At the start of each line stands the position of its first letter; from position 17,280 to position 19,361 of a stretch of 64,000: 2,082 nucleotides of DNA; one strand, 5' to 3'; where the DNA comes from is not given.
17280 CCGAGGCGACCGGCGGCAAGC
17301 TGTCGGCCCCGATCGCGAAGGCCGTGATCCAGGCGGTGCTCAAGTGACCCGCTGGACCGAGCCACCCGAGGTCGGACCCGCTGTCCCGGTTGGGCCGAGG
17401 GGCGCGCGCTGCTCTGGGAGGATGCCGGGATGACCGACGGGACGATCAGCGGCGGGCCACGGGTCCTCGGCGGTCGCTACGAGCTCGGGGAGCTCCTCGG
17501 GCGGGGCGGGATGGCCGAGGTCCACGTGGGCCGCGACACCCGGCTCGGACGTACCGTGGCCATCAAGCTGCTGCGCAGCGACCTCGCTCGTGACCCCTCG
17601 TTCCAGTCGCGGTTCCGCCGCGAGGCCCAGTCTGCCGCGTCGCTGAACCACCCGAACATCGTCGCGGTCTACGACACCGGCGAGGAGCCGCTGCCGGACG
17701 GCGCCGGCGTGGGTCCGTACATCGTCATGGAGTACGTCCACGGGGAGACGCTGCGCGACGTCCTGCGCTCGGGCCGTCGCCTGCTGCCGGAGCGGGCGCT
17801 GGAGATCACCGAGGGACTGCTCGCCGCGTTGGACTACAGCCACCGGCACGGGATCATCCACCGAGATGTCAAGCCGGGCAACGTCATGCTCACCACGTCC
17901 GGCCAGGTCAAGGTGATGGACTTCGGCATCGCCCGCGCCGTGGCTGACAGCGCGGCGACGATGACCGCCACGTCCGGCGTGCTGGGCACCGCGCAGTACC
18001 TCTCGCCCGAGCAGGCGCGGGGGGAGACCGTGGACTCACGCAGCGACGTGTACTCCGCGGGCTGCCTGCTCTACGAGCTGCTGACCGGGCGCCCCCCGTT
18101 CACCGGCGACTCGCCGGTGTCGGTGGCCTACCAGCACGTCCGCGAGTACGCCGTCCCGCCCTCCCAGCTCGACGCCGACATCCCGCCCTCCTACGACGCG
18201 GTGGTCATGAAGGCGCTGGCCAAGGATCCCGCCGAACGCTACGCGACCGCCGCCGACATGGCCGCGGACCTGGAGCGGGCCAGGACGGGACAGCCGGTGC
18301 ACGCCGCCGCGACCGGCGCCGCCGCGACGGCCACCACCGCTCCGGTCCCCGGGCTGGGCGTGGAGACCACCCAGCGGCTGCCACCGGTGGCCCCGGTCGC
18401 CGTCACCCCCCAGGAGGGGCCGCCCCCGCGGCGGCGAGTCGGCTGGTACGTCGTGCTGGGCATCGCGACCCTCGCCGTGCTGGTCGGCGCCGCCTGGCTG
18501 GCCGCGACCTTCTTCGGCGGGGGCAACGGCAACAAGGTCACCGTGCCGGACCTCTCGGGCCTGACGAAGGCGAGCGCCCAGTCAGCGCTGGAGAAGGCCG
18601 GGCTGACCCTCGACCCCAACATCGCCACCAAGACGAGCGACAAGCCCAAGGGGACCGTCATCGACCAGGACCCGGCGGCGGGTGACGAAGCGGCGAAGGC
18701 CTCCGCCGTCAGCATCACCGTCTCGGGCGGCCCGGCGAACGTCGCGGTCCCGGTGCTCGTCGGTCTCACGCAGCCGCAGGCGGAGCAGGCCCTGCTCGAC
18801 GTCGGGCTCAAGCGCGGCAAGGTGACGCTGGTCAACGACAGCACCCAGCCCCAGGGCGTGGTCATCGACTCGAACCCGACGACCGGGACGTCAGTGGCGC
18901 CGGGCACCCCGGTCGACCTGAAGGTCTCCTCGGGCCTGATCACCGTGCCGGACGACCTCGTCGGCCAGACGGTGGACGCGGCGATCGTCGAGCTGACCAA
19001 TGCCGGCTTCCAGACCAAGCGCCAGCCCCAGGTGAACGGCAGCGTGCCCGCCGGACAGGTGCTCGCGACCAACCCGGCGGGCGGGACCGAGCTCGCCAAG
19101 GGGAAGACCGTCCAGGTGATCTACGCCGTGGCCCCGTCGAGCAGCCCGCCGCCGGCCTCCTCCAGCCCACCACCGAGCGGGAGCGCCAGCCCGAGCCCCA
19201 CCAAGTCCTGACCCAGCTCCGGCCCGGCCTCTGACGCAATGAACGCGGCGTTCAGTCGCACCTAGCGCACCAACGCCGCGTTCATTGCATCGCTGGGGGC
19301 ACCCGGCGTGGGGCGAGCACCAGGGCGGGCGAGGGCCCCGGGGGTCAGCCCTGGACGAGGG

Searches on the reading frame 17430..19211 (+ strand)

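Call 78: search_protein_families(library=pfam, proteins=[window:17430-19211:+], max_evalue=0.00001)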
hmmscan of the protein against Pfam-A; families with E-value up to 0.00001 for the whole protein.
window:17430-19211:+ (593 aa): 5 families
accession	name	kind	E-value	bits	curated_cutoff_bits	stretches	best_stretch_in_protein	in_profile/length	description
PF00069.31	Pkinase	-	3.5e-51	174.6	31.7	1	17-273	1-254/263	Protein kinase domain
PF03793.24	PASTA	-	1e-37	128.3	23.2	3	370-432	1-63/64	PASTA domain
PF07714.23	PK_Tyr_Ser-Thr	-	7.7e-34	117.6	23.1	1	18-271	2-249/258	Protein tyrosine and serine/threonine kinase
PF03109.22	ABC1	-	1.1e-08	34.9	22.9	1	97-174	144-220/244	ABC1 atypical kinase-like domain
PF01636.29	APH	-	3e-06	27.6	23.2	0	122-168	146-197/239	Phosphotransferase enzyme family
